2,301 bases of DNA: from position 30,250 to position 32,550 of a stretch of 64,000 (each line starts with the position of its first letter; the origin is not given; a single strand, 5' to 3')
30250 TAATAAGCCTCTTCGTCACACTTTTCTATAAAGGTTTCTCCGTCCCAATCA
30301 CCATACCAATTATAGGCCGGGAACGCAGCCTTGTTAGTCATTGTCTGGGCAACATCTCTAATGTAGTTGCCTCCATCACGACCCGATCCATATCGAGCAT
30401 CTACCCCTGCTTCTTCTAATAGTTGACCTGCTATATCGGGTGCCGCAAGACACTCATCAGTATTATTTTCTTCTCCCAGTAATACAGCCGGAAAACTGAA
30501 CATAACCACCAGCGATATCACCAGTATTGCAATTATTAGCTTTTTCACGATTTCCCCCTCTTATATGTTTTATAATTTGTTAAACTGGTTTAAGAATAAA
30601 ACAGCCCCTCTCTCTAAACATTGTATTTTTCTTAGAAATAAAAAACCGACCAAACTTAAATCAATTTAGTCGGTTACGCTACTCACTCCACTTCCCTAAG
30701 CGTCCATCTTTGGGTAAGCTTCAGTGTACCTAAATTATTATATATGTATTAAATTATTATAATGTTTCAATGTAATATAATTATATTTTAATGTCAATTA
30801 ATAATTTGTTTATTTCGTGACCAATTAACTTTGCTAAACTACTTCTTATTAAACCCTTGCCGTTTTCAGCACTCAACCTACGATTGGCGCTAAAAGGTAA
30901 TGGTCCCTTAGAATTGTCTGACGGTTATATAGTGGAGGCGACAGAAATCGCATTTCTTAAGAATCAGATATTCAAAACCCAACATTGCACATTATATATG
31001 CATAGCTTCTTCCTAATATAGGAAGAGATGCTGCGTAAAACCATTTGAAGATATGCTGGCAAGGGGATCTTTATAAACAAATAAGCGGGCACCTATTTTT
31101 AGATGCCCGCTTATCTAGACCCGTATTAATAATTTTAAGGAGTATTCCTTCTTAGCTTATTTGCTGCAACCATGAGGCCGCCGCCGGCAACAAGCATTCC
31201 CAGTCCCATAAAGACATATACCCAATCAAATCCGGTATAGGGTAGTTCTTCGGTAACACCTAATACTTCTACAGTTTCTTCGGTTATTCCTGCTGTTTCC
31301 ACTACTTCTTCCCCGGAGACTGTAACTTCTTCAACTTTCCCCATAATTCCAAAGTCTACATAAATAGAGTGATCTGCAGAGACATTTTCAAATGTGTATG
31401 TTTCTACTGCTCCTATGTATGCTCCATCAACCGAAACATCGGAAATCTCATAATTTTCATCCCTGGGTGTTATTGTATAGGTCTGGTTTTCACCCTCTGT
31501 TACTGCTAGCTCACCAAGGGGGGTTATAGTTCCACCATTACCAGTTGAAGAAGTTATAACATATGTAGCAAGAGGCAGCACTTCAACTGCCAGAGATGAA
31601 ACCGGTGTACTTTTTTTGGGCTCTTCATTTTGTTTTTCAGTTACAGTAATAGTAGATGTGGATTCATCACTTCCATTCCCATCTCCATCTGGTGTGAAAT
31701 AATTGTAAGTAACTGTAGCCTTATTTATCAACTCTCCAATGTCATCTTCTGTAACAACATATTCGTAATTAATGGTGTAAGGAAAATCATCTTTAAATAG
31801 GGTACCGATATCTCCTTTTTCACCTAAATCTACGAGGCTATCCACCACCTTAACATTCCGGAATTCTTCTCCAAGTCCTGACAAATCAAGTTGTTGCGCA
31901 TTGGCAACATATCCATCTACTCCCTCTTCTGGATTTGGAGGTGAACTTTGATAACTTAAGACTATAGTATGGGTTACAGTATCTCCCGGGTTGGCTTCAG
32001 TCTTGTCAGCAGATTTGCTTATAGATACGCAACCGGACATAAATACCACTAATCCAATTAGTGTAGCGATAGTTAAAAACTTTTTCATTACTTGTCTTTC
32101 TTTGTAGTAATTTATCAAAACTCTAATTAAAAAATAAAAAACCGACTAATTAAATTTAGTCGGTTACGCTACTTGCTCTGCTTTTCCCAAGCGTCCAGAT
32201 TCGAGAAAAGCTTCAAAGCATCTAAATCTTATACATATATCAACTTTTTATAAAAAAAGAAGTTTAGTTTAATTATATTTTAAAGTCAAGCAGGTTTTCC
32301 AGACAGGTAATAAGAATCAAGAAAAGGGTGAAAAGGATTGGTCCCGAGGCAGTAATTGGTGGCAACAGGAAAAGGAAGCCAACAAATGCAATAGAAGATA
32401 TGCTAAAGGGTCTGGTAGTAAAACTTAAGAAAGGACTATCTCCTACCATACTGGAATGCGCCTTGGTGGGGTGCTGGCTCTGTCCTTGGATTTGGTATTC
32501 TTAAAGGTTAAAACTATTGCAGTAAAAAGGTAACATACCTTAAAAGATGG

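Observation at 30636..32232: Paralogous structured 5' leaders with a built-in intrinsic terminator upstream of two surface-protein genes: candidate novel riboswitch or attenuator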

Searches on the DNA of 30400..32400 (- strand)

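Call 4: search_rna_families(source=window, start=30400, end=32400, threshold=evalue, max_evalue=10, show_alignments=4)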
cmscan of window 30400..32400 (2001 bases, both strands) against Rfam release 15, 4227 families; matches with E-value up to 10: 10.
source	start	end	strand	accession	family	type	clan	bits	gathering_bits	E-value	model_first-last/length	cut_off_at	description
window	32149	32232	-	RF01786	c-di-GMP-II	Cis-reg; riboswitch;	CL00127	73.8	53.5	3e-16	1-84/84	no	Cyclic di-GMP-II riboswitch aptamer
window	30659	30740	-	RF01786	c-di-GMP-II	Cis-reg; riboswitch;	CL00127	54.3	53.5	9.8e-11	1-84/84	no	Cyclic di-GMP-II riboswitch aptamer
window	31073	31159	-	RF00558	L20_leader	Cis-reg; leader;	-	25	58.7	0.04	1-127/127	no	Ribosomal protein L20 leader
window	32164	32265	-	RF03922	MIR2119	Gene; miRNA;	-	24.5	73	2.7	1-188/188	no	MIR2119 microRNA precursor family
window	31540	31593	+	RF01300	snoU49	Gene; snRNA; snoRNA; CD-box;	CL00062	20.9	35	0.44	1-65/65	no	Small nucleolar RNA U49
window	31990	32024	+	RF02750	ES003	Gene; sRNA;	-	15.7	37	6.6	1-53/53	no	ES003 sRNA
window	30992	31108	+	RF02594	NsiR9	Gene; sRNA;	-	14.8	90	5.2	1-123/123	no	Nitrogen stress-induced RNA 9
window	31087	31174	-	RF03159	RAGATH-7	Gene; sRNA;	-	13.4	111.8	6.7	114-208/208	no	RAGATH-7 RNA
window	31077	31116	+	RF02763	IsrM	Gene; sRNA;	-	13.3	376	0.73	1-329/329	no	IsrM sRNA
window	32116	32164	+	RF04178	BTnc005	Gene; sRNA;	-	13.3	174.8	6.1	150-200/205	no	Bacteroides sRNA BTnc005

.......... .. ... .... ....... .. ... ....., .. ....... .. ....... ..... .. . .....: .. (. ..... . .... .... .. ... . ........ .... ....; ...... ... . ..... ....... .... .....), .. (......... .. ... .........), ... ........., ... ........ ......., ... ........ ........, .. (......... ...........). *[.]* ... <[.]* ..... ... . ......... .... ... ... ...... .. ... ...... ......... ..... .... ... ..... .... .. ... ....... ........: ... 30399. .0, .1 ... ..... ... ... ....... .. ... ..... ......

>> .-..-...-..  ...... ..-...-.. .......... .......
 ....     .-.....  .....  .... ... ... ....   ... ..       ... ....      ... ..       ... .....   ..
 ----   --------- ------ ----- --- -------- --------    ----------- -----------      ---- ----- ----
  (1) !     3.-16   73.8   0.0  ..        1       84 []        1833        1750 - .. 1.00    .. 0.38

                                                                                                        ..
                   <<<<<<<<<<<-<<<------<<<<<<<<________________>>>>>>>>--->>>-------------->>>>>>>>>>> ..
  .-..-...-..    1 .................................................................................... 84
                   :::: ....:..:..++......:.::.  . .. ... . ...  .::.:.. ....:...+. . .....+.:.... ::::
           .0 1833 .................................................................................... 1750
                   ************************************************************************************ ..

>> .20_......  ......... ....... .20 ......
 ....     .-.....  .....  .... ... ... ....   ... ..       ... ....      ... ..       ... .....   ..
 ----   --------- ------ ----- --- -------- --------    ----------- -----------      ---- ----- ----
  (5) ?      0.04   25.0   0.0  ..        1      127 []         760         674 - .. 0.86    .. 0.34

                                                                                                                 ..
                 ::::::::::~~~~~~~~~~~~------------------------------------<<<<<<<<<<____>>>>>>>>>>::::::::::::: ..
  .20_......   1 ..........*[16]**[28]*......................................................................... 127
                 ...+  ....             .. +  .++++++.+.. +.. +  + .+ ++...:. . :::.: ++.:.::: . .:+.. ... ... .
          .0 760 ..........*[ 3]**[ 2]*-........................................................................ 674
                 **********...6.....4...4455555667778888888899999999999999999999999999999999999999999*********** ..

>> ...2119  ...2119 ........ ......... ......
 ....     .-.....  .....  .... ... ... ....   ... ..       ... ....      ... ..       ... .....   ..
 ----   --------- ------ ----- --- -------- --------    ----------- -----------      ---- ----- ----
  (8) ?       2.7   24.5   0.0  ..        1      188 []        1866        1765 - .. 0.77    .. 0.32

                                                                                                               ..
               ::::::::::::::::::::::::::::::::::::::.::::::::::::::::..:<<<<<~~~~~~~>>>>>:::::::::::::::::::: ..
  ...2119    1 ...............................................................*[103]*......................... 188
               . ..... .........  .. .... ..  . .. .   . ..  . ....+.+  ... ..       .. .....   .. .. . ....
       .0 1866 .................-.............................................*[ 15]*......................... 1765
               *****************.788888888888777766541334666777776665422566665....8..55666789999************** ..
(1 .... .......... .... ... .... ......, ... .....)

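Call 34: build_rna_model(alignment_id=A1, structure=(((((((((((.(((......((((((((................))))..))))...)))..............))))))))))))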
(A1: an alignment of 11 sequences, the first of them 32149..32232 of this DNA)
Model R1 built from alignment A1 (11 sequences, 86 columns); structure: as given.
model positions 84; base pairs 22; branch points 0; effective number of sequences 2.31; information 0.676 bits per position. Calibrated on 0.2 Mb of random sequence (short: E-values are rough).
structure used (alignment columns):
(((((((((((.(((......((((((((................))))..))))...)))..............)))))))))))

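Call 36: search_with_rna_model(model_id=R1, sources=[window, L001, L002, L003, L004, L005, L006, L007, L008, L009, L010, L011, L012, L013, L014, L015, L016, L017, L018, L019, L020, L021, L022, L023, L024, L025, L026, L027, L028, L029, L030, L031, L032, L033, L034, L035, L036, L037, L038, L039, L040, L041, L042, L043, L044, L045, L046, L047, L048, L049, L050, L051, L052, L053, L054, L055, L056, L057, L058, L059, L060, L061, L062, L063, L064, L065, L066, L067, L068, L069, L070, L071, L072, L073, L074, L075, L076, L077, L078, L079, L080, L081, L082, L083, L084, L085, L086, L087, L088, L089, L090, L091, L092, L093, L094, L095, L096, L097, L098, L099], max_evalue=0.001, make_alignment=true)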
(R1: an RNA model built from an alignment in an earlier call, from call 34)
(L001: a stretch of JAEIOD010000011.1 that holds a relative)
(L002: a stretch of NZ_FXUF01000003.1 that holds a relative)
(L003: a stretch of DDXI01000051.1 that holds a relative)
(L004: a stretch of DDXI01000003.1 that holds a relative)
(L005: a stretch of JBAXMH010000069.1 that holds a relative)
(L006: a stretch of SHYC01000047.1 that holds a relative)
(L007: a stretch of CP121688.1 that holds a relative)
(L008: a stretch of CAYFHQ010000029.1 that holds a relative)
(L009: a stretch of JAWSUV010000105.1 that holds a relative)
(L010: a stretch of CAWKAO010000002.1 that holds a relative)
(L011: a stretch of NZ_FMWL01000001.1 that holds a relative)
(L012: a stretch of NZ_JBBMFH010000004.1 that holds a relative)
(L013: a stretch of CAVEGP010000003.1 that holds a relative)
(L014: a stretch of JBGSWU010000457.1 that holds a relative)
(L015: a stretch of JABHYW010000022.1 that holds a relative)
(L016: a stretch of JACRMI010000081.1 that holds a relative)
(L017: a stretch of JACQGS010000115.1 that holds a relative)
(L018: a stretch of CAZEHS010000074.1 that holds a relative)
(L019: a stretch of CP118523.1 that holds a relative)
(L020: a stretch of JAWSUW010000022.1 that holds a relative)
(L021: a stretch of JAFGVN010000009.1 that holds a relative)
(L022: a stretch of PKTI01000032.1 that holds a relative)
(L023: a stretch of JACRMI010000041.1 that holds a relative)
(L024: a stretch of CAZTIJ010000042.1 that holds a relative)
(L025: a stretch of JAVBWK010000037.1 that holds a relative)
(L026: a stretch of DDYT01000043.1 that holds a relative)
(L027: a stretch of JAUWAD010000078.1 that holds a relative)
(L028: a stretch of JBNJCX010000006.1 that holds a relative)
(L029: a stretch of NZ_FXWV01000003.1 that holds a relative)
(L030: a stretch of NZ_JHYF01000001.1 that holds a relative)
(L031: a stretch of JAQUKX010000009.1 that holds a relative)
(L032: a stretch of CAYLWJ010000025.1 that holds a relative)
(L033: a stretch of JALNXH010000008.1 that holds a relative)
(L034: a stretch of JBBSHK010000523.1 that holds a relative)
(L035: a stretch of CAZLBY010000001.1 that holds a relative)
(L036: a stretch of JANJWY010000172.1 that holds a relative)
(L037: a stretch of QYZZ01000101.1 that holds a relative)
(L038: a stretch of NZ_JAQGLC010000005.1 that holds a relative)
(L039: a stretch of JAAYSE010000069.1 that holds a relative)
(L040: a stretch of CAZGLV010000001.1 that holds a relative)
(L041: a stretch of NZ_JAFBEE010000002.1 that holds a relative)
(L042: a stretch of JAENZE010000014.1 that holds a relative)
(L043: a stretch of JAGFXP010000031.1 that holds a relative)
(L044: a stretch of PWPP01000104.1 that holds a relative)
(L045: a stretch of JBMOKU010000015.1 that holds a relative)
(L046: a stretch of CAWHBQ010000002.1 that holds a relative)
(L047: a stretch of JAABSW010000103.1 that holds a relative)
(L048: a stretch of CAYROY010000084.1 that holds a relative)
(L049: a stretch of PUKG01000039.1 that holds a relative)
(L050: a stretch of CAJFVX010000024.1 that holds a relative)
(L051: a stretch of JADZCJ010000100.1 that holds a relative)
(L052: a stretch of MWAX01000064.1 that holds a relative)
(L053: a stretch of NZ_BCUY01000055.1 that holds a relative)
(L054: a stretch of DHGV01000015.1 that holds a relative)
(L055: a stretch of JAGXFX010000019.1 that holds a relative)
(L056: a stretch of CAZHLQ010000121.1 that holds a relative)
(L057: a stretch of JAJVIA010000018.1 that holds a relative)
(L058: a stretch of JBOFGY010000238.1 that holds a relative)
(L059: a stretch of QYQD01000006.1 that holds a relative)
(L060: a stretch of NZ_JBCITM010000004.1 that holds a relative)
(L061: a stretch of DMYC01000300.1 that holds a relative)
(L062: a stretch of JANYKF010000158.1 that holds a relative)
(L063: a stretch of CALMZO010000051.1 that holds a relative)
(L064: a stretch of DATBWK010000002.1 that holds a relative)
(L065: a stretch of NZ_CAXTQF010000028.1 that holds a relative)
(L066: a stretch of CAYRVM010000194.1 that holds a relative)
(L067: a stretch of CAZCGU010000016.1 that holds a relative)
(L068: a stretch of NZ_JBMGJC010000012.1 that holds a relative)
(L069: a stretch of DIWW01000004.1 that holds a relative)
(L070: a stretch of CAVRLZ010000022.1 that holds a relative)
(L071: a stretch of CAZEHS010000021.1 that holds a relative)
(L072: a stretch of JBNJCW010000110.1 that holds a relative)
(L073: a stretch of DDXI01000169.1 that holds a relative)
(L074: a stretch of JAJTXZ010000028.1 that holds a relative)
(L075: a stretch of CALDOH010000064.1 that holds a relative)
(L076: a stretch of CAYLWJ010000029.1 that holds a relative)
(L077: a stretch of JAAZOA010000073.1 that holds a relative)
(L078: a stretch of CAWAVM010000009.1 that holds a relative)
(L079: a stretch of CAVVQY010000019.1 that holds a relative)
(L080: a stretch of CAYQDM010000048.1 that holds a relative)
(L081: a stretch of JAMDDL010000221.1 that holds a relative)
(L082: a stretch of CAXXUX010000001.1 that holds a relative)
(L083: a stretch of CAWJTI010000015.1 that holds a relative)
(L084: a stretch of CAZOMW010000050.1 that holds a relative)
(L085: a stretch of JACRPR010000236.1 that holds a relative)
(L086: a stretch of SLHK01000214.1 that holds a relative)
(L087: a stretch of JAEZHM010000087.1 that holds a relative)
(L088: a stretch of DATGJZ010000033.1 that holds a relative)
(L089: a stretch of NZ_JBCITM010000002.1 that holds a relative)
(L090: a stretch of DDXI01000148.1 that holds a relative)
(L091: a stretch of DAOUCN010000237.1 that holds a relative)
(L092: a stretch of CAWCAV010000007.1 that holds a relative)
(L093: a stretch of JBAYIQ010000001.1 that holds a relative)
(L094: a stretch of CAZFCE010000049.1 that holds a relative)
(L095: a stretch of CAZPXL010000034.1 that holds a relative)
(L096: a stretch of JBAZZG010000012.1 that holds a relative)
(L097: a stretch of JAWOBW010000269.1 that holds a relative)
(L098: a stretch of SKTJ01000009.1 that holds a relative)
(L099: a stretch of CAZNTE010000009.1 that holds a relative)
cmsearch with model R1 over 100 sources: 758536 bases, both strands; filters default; matches with E-value up to 0.001: 104.
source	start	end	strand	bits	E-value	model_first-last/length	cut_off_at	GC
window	32149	32232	-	96.3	1.8e-25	1-84/84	no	0.38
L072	309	392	-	90.4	1.1e-23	1-84/84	no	0.4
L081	1967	2051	-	88.8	3.5e-23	1-84/84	no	0.35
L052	3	87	+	87.6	8.2e-23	1-84/84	no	0.36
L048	364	447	+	86.8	1.5e-22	1-84/84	no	0.44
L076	6714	6798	+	82.4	3.2e-21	1-84/84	no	0.39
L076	7012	7094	+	81.4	6.4e-21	1-84/84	no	0.33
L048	654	737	+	81.3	7e-21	1-84/84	no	0.46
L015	980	1063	+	79.7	2.1e-20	1-84/84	no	0.42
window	30659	30740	-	77.5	9.8e-20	1-84/84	no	0.4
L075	2578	2661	-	76.8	1.7e-19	1-84/84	no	0.37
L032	268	353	-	76.7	1.8e-19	1-84/84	no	0.42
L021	2145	2228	+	76.4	2.2e-19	1-84/84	no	0.4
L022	5523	5606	+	73.7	1.4e-18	1-84/84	no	0.45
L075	2747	2829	-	67.1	1.4e-16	1-84/84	no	0.43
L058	2942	3026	+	66.8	1.8e-16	1-84/84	no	0.49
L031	3606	3690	-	66.6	2e-16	1-84/84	no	0.49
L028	2879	2962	+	65.6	4.1e-16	1-84/84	no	0.52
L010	5201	5285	+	64.8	7.4e-16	1-84/84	no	0.42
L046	862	947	-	64.7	7.5e-16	1-84/84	no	0.47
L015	1840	1923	+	64.5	9.2e-16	1-84/84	no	0.36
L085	2918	3003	+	62.2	4.3e-15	1-84/84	no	0.56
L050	7590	7653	+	61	1e-14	11-74/84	no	0.56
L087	4116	4199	-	60.4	1.5e-14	1-84/84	no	0.49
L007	2745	2827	-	59.6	2.7e-14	1-84/84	no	0.41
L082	5028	5093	+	59.6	2.7e-14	10-75/84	no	0.48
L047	154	237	+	59.3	3.3e-14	1-84/84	no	0.49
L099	655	738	+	58.4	6.3e-14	1-84/84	no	0.45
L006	1908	1994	+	57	1.7e-13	1-84/84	no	0.52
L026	2138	2222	+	56.6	2.2e-13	1-84/84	no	0.44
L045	911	993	+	56.2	3.1e-13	1-84/84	no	0.41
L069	2686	2769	+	55.7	4.3e-13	1-84/84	no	0.51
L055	4826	4908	-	55.3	5.8e-13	1-84/84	no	0.37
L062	2134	2211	-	55.2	6.3e-13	1-84/84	no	0.53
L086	2182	2266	-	55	6.9e-13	1-84/84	no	0.54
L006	2094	2180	+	55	7e-13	1-84/84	no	0.49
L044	7673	7757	-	54.6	9e-13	1-84/84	no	0.52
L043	6373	6459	+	54.2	1.2e-12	1-84/84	no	0.44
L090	4599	4684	+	54.1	1.3e-12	1-84/84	no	0.49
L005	3472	3556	+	53.5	1.9e-12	1-84/84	no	0.59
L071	667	750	+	53.5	2e-12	1-84/84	no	0.46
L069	2477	2558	+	53.5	2e-12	1-84/84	no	0.45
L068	3478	3561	+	52.8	3.4e-12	1-84/84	no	0.55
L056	683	766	+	52.3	4.7e-12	1-84/84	no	0.49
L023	1414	1519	-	51.8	6.7e-12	1-84/84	no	0.49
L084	2211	2295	+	51.4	8.8e-12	1-84/84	no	0.48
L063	2011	2098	+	51.3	9.4e-12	1-84/84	no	0.52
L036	5464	5547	+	51.1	1e-11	1-84/84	no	0.52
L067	1437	1522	+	50.9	1.2e-11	1-84/84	no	0.48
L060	1059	1143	+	50.8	1.3e-11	1-84/84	no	0.49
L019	6199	6282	+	50.6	1.6e-11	1-84/84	no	0.39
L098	2657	2726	+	50.5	1.7e-11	1-84/84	no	0.57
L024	4325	4410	-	50.3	1.9e-11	1-84/84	no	0.52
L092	4440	4525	+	50.3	1.9e-11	1-84/84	no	0.55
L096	7023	7108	-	50.2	2e-11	1-84/84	no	0.56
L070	1779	1862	-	50.2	2.1e-11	1-84/84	no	0.54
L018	6773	6856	+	49.8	2.6e-11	1-84/84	no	0.5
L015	1145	1250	+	49.1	4.3e-11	1-84/84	no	0.49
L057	4203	4325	+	48.7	5.8e-11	1-84/84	no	0.54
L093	188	276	+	47.9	1e-10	1-84/84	no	0.39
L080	6679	6763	-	47.6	1.2e-10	1-84/84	no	0.54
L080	6278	6362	-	47.1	1.8e-10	1-84/84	no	0.56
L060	4649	4730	+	46.9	2e-10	1-84/84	no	0.49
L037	7780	7866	+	46.9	2e-10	1-84/84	no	0.44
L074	3096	3218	+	46.6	2.5e-10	1-84/84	no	0.51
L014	2281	2363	+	46.6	2.5e-10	1-84/84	no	0.64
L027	3621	3704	+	46.5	2.7e-10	1-84/84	no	0.45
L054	6093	6178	+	46.4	2.9e-10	1-84/84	no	0.52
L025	264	348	+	46.2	3.3e-10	1-84/84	no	0.45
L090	2772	2856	+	46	3.7e-10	1-84/84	no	0.47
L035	2877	2964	-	45.9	4e-10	1-84/84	no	0.43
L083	926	1013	-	45.9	4.1e-10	1-84/84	no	0.58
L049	4455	4536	-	45.9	4.2e-10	1-84/84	no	0.5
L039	1064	1147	-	45.8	4.3e-10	1-84/84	no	0.39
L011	2001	2087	+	45.3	6.1e-10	1-84/84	no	0.55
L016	2862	2962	-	45.3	6.4e-10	1-84/84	no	0.56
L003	5095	5179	-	45.1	7.1e-10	1-84/84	no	0.53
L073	3634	3716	+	45.1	7.3e-10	1-84/84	no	0.52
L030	4672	4755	+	44.7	9.6e-10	1-84/84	no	0.4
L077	151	218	-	44.4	1.1e-09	10-75/84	no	0.54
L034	1686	1791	-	44.1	1.4e-09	1-84/84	no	0.62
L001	5495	5577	+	43.8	1.8e-09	1-84/84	no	0.42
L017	6447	6535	+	43.8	1.8e-09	1-84/84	no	0.53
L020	7788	7872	-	43.7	1.9e-09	1-84/84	no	0.47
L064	4949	5034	-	43.7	1.9e-09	1-84/84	no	0.57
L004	3303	3388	+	43.7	2e-09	1-84/84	no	0.52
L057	4055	4155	+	42.4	4.7e-09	1-84/84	no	0.57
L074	2950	3053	+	42.3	5.2e-09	1-84/84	no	0.59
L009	1541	1623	+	41.4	9.5e-09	1-84/84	no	0.55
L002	1540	1623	-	41.4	9.9e-09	1-84/84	no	0.54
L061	585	667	+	41.2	1.1e-08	1-84/84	no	0.45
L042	984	1048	-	40.5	1.8e-08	11-74/84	no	0.66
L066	2929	3013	+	40.1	2.4e-08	1-84/84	no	0.4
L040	6099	6180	+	39.9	2.8e-08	1-84/84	no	0.41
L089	5299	5382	+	38.8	5.7e-08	1-84/84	no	0.51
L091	7627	7727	-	38.6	6.6e-08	1-84/84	no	0.63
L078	1285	1369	-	35.5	6.1e-07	1-84/84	no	0.64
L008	3336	3418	-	35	8.6e-07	1-84/84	no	0.46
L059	8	97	+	34.7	1e-06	1-84/84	no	0.64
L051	5541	5649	+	34.5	1.2e-06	1-84/84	no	0.57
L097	4649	4735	+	34.1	1.6e-06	1-84/84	no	0.62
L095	6919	7000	-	34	1.8e-06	1-84/84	no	0.61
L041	5790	5874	+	29.7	3.4e-05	1-84/84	no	0.36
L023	2326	2429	-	26.3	0.00037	1-84/84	no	0.51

Alignment A2: 104 matches aligned to the model, 179 columns, each read 5' to 3' on its own strand. Consensus structure (alignment columns), stored with it:
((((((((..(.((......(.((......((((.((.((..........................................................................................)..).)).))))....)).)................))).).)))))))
